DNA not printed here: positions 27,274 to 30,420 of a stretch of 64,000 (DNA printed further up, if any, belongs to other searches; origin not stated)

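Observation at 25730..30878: Type II DMSO-reductase-family enzyme encoded in the atypical order gamma-beta-alpha-delta; EBDH/Ser/Ddh-sized alpha subunit of unknown substrate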

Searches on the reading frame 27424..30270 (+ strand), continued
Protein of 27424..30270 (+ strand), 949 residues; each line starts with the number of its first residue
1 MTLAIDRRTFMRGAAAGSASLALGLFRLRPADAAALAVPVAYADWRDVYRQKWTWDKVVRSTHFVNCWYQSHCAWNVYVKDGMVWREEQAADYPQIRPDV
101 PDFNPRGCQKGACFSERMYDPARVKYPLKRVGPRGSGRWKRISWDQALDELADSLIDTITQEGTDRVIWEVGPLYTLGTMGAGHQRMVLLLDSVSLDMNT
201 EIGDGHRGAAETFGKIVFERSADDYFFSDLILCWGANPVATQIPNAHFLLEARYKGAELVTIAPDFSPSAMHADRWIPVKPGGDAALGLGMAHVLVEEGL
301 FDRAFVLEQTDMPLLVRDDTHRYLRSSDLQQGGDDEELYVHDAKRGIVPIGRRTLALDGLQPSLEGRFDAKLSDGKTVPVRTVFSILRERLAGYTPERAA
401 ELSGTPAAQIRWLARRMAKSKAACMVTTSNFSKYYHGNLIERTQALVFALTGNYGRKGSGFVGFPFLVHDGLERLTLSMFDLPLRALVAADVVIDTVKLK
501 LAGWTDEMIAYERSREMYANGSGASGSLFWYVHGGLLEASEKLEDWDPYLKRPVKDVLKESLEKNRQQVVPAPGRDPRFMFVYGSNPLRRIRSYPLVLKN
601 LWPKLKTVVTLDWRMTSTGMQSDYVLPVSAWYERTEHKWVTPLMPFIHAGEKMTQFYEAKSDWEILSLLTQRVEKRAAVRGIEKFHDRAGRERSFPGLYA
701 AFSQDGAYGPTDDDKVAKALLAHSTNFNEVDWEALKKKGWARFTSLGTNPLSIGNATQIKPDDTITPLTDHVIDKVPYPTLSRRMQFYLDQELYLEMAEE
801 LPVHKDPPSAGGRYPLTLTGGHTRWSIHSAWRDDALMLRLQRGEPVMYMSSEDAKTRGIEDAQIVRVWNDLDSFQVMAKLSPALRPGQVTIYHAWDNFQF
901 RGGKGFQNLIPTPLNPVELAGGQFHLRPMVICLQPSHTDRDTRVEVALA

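Call 15: find_related_loci(query=window:27424-30270:+, collection=genome_contigs, flank=10000)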
Query window:27424-30270:+ (949 aa) in genome_contigs; peptide patterns used: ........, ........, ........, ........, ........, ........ (x = any residue, [..] = any of these).
342 stretches matched a pattern; 125 encode a relative of the query (tblastn E <= 1e-3); the best 80 are kept; 79 distinct loci.
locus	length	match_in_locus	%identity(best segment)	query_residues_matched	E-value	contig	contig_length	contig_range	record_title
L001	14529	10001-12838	73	4-946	0e+0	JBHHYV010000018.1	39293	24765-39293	MAG: Myxococcota bacterium isolate Maj_2_bin.28 NODE_331_length_39293_cov_8.157067, whole genome shotgun sequence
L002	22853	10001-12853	77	2-949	0e+0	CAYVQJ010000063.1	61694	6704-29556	MAG TPA_asm: uncultured Myxococcales bacterium isolate binchicken_co165_377 genome assembly, contig: k141_2701180, whole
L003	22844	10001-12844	74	4-946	0e+0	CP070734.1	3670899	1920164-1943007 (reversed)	MAG: Deltaproteobacteria bacterium isolate bin407 chromosome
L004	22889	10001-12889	73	1-949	0e+0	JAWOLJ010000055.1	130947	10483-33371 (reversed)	MAG: Myxococcota bacterium isolate bin_241 c_000006396361, whole genome shotgun sequence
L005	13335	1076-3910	74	5-946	0e+0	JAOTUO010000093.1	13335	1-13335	MAG: Myxococcales bacterium isolate 13_May_SF_Bin102 13_May_SF_Bin102_scaffold_3748_c1, whole genome shotgun sequence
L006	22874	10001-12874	71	1-949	0e+0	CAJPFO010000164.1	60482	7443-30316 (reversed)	Myxococcaceae bacterium genome assembly, contig: CONTIG_164, whole genome shotgun sequence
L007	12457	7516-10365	72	3-947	0e+0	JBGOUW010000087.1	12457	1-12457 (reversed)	MAG: Candidatus Binatia bacterium isolate OBJ_0618_7090110_13 k141_2437505_length_12457_cov_42.7445, whole genome shotgu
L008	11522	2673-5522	71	3-949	0e+0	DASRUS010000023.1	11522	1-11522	MAG TPA_asm: Myxococcota bacterium isolate SMAG_U8270 k141_2413522, whole genome shotgun sequence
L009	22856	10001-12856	72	4-948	0e+0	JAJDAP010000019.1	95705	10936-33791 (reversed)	MAG: Deltaproteobacteria bacterium isolate OFTM159 OFTM159_18, whole genome shotgun sequence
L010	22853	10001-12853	72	1-947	0e+0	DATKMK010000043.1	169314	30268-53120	MAG TPA_asm: Candidatus Binatia bacterium isolate SMAG_U14709 k141_3927668, whole genome shotgun sequence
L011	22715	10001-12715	73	42-946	0e+0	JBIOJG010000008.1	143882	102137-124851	MAG: Candidatus Binatia bacterium isolate GcC5-6 k141_881181_length_143882_cov_139.0021, whole genome shotgun sequence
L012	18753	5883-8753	71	5-949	0e+0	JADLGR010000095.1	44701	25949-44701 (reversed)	MAG: Deltaproteobacteria bacterium isolate SJ448 c_000000199322, whole genome shotgun sequence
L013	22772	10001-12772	72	27-946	0e+0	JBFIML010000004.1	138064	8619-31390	MAG: Myxococcota bacterium isolate Mix_sand12.2021.10.G.3 k141_1867122_length_138064_cov_43.0571, whole genome shotgun s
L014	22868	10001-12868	69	1-946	0e+0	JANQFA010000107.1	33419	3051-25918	MAG: Myxococcota bacterium isolate PL23a_bin.57 k99_6643367, whole genome shotgun sequence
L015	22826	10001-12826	70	5-947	0e+0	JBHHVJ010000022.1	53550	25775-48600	MAG: Myxococcota bacterium isolate S.4.sp2_bin.52 NODE_126_length_53550_cov_7.244957, whole genome shotgun sequence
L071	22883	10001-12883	49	1-949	0e+0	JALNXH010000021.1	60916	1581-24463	MAG: Rhodocyclaceae bacterium isolate SO_2016_LW3 bin 42 scaffold00727_LW162_2016, whole genome shotgun sequence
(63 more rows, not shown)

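Call 26: search_dna_similar(query=window:27424-30270:+, collection=plasmids, mode=protein, max_rows=40, max_evalue=1e-30)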
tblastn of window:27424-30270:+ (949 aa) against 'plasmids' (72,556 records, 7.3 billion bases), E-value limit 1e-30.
Records with a match: 265; places in all: 270; records where one place covers at least 80% of the query: 11.
Best place of each record, by identity: <60% 265.
By first word of the organism name: Ralstonia 130; Thermus 13; Escherichia 12; Paracoccus 11; Klebsiella 9; Halomicrobium 7; Rhodococcus 7; Haloferax 6; Cupriavidus 5; Pantoea 5; and 39 more.
By predicted mobility (MOB-suite, as given by PLSDB): non-mobilizable 135; mobilizable 113; conjugative 17.
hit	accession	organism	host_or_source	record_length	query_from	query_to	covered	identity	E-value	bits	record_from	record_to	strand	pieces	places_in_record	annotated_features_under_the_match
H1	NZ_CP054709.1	Halarchaeum sp. CBA1220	solar salt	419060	45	946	95%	36.2%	1e-160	530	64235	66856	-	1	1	molybdopterin-dependent oxidoreductase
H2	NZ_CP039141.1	Haloferax mediterranei ATCC 33500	Cell culture,Spain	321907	45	949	95%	35.3%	3e-159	526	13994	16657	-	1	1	narG: nitrate reductase subunit alpha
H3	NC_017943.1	Haloferax mediterranei ATCC 33500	-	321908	45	949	95%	35.3%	3e-159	526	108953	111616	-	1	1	narG: nitrate reductase subunit alpha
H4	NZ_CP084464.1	Halomicrobium salinisoli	cell culture,gobi saline soil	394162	45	946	95%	35.0%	3e-154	511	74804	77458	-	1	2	molybdopterin-dependent oxidoreductase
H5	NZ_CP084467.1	Halomicrobium salinisoli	cell culture,gobi saline soil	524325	45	946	95%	34.9%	1e-155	516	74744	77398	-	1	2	molybdopterin-dependent oxidoreductase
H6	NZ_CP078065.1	Haloferax larsenii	Cell culture,Salt Lake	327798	45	949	95%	34.7%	5e-155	514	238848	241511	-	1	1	molybdopterin-dependent oxidoreductase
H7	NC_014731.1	Halogeometricum borinquense DSM 11551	-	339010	45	946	95%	34.4%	4e-155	514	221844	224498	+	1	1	molybdopterin-dependent oxidoreductase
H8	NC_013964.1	Haloferax volcanii DS2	-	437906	45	946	95%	34.3%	3e-155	514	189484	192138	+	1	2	molybdopterin-dependent oxidoreductase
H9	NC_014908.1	Alicycliphilus denitrificans BC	-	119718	45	949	95%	32.2%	5e-138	464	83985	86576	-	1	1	clrA: chlorate reductase subunit alpha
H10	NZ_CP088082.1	Ideonella dechloratans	Cell culture,Activated sludge, ...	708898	45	949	95%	32.2%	2e-137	462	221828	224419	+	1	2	chlorate reductase subunit alpha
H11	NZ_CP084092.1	Halomicrobium urmianum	cell culture,salt lake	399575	45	948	95%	32.2%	1e-146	489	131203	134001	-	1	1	molybdopterin-dependent oxidoreductase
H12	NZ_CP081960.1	Halobaculum magnesiiphilum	cell culture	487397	45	687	68%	26.9%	2e-50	202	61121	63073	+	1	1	molybdopterin-dependent oxidoreductase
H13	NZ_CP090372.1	Halobaculum sp. CBA1158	solar salt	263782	45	685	68%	26.4%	1e-52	209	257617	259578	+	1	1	molybdopterin-dependent oxidoreductase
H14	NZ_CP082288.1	Halobaculum roseum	cell culture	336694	45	676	67%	26.3%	2e-52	208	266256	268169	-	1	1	molybdopterin-dependent oxidoreductase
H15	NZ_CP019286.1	Halobiforma lacisalsi AJ5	Ayakekumsalt Lake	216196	57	688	67%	25.0%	4e-42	176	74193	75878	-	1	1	molybdopterin-dependent oxidoreductase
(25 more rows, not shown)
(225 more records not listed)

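Call 27: find_homologous_proteins(query=L071:10001-12895:+, max_evalue=1e-50)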
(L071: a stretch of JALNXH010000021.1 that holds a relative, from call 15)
Query L071:10001-12895:+ (965 aa): 2341 proteins with E <= 1e-50 among 8000 candidates; the best 120 are listed.
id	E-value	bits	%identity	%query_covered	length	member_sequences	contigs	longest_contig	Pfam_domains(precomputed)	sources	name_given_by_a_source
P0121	0.0e+0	2252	99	100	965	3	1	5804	PF00384.28,PF01568.28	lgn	-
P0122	0.0e+0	1825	79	99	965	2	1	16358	PF00384.28,PF01568.28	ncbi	-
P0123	0.0e+0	1824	78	100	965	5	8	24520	PF00384.28,PF01568.28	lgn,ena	-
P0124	0.0e+0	1803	79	99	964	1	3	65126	PF00384.28,PF01568.28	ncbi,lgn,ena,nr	ncbi:MAG TPA: molybdopterin-dependent oxidoreductase [Gammaproteobacteria bacterium]|nr:molybdopteri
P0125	0.0e+0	1715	74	100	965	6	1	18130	PF00384.28,PF01568.28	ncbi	-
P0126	0.0e+0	1597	69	100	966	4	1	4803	PF10518.15,PF00384.28,PF01568.28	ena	-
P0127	0.0e+0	1575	69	99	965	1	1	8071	PF00384.28,PF01568.28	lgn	-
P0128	0.0e+0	1518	66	99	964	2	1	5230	PF00384.28,PF01568.28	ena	-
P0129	0.0e+0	1319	58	99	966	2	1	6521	PF00384.28,PF01568.28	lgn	-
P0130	0.0e+0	1310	59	99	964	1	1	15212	PF10518.15,PF00384.28,PF01568.28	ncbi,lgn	-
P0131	0.0e+0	1301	58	99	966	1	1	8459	PF00384.28,PF01568.28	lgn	-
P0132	0.0e+0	1301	58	100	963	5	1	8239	PF10518.15,PF00384.28,PF01568.28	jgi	jgi:DMSO reductase family type II enzyme molybdopterin subunit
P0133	0.0e+0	1294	58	99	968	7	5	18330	PF00384.28,PF01568.28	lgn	-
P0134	0.0e+0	1289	58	99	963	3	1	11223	PF10518.15,PF00384.28,PF01568.28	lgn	-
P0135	0.0e+0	1287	57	99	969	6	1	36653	PF00384.28,PF01568.28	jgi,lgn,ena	-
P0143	0.0e+0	1274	57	100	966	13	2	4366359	PF00384.28,PF01568.28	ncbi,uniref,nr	ncbi:molybdopterin-dependent oxidoreductase [Aromatoleum aromaticum]|uniref:molybdopterin-dependent 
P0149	0.0e+0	1264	56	99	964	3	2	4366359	PF00384.28,PF01568.28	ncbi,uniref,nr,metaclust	ncbi:molybdopterin-dependent oxidoreductase [Aromatoleum aromaticum]|uniref:p-cymene dehydrogenase s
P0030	0.0e+0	1030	50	97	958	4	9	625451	PF00384.28,PF01568.28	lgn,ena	-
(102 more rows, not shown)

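Call 28: get_annotated_region(hit=H10, flank=3500)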
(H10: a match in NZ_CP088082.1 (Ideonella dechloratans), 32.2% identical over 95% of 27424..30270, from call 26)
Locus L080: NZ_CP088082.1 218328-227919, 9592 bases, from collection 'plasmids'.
description: Ideonella dechloratans strain CCUG 30977 plasmid unnamed1, complete sequence
organism: Ideonella dechloratans (NCBI taxid 36863)
taxonomy: Bacteria; Pseudomonadota; Betaproteobacteria; Burkholderiales; Sphaerotilaceae; Ideonella; Ideonella dechloratans
host: -; source: Cell culture,Activated sludge, wastewater treatment plant; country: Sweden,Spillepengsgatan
typing (MOB-suite, as given by PLSDB): non-mobilizable
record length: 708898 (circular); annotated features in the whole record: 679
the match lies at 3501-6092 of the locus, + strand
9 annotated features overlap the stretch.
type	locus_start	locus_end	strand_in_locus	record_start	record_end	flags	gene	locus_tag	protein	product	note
CDS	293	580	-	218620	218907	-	-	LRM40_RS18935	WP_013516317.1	pentapeptide MXKDX repeat protein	-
CDS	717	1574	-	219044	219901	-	-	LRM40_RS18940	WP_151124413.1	chlorite dismutase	-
CDS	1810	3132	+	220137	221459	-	-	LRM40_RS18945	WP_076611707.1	ISL3-like element ISIde1 family transposase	-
CDS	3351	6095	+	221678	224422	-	-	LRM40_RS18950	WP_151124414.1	chlorate reductase subunit alpha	-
CDS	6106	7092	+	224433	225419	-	-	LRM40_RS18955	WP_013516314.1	chlorate reductase subunit beta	-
CDS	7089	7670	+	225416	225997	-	-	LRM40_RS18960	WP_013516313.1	chlorate reductase assembly chaperone protein ClrD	-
CDS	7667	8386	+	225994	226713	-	-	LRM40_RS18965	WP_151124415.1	chlorate reductase subunit gamma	-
CDS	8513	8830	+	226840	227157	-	-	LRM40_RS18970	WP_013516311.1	c-type cytochrome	-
CDS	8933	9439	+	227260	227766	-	mobB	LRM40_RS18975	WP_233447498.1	molybdopterin-guanine dinucleotide biosynthesis protein B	GO:0006777 - Mo-molybdopterin cofactor biosynthetic process [Evidence IEA]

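Call 29: get_annotated_region(hit=H2, flank=3500)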
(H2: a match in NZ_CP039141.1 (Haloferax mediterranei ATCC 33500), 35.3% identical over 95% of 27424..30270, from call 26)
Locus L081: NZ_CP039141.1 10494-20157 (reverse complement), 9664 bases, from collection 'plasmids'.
description: Haloferax mediterranei ATCC 33500 plasmid pHME322, complete sequence
organism: Haloferax mediterranei ATCC 33500 (NCBI taxid 523841)
taxonomy: Archaea; Euryarchaeota; Halobacteria; Halobacteriales; Haloferacaceae; Haloferax; Haloferax mediterranei; Haloferax mediterranei ATCC 33500
host: -; source: Cell culture,Spain; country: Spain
typing (MOB-suite, as given by PLSDB): non-mobilizable
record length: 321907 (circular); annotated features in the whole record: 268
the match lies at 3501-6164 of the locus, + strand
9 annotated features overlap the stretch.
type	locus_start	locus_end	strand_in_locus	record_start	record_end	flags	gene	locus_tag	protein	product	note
CDS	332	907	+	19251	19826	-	-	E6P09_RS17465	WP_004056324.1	hypothetical protein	-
CDS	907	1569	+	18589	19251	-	-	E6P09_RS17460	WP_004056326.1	Rieske 2Fe-2S domain-containing protein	-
CDS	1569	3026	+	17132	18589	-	-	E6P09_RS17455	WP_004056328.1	cytochrome bc complex cytochrome b subunit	-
CDS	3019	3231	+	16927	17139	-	-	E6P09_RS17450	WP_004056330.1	hypothetical protein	-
CDS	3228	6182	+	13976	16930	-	narG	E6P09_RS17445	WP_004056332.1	nitrate reductase subunit alpha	-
CDS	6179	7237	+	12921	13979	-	narH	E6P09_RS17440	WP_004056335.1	nitrate reductase subunit beta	-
CDS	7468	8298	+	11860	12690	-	-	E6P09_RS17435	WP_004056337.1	ethylbenzene dehydrogenase-related protein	-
CDS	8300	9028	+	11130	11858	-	-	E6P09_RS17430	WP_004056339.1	molecular chaperone TorD family protein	-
CDS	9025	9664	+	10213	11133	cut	-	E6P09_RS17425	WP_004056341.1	hypothetical protein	-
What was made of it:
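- Closest known: Chlorate reductase ClrABDC. Same: Same superfamily architecture: an Asp-ligated Mo-bisPGD alpha, a four-cluster beta, an EB_dh-type gamma and a TorD-type chaperone (calls 28, 29).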

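Call 31: find_encoding_contigs(protein=P0149, flank=8000, max_places=2)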
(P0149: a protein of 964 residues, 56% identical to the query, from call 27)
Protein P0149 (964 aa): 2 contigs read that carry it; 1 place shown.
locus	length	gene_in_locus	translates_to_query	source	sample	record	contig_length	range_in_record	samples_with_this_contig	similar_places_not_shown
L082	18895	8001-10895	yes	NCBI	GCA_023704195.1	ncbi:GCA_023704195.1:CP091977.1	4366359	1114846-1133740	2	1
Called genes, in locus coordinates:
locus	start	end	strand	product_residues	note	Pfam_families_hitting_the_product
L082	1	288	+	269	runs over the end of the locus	PF01869:BcrAD_BadFG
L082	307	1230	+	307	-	PF01869:BcrAD_BadFG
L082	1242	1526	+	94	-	-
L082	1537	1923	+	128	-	-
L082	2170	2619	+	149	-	PF00583:Acetyltransf_1, PF13527:Acetyltransf_9, PF13673:Acetyltransf_10 (weak), PF13508:Acetyltransf_7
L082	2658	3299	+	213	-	PF02811:PHP, PF13263:PHP_C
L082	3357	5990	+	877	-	PF13510:Fer2_4, PF12838:Fer4_7, PF00037:Fer4 (weak), PF14691:Fer4_20, PF02826:2-Hacid_dh_C (faint), PF01266:DAO (weak), PF07992:Pyr_redox_2, PF13450:NAD_binding_8, +4 more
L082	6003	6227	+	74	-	-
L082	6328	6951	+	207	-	PF09459:EB_dh (weak)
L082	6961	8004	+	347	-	PF12797:Fer4_2 (faint), PF12837:Fer4_6 (faint), PF13237:Fer4_10 (weak), PF13247:Fer4_11, PF12838:Fer4_7 (weak)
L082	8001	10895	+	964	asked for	PF00384:Molybdopterin, PF01568:Molydop_binding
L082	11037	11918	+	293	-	PF00106:adh_short, PF08659:KR, PF13561:adh_short_C2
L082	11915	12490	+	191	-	PF02613:Nitrate_red_del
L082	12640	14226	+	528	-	PF00501:AMP-binding, PF13193:AMP-binding_C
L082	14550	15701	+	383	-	PF02771:Acyl-CoA_dh_N, PF02770:Acyl-CoA_dh_M, PF00441:Acyl-CoA_dh_1, PF08028:Acyl-CoA_dh_2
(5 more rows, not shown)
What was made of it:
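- The cmd locus has an SDR gene between alpha and delta and BcrAD/BadFG-type genes nearby (call 31).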

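Call 54: search_protein_representatives(protein=window:27424-30270:+)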
Query: 949 residues. Proteins with E-value up to 0.001 (for the whole library): 11002; up to 1e-10: 4486; up to 1e-30: 872. The best 150 are listed.
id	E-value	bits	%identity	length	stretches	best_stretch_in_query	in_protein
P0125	7.3e-297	1003.6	49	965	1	3-946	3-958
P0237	5.5e-275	931.2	46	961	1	40-947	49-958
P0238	5.9e-268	907.9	46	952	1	4-946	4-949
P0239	2.4e-266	902.6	46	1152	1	21-946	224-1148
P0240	1.5e-256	870.2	46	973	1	7-946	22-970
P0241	1.4e-252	857.0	42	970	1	7-946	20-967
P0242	1.1e-234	797.8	42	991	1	34-945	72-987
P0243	1.6e-226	770.8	43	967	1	6-947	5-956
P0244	4.4e-226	769.4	44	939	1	3-947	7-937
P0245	5.1e-223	759.2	43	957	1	4-947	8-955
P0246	8.5e-221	751.8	52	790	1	4-673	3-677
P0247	2.2e-219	747.2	42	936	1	53-947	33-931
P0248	7.0e-219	745.5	43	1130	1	48-948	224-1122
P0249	1.1e-209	715.1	41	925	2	7-475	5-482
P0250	3.0e-209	713.6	42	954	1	25-945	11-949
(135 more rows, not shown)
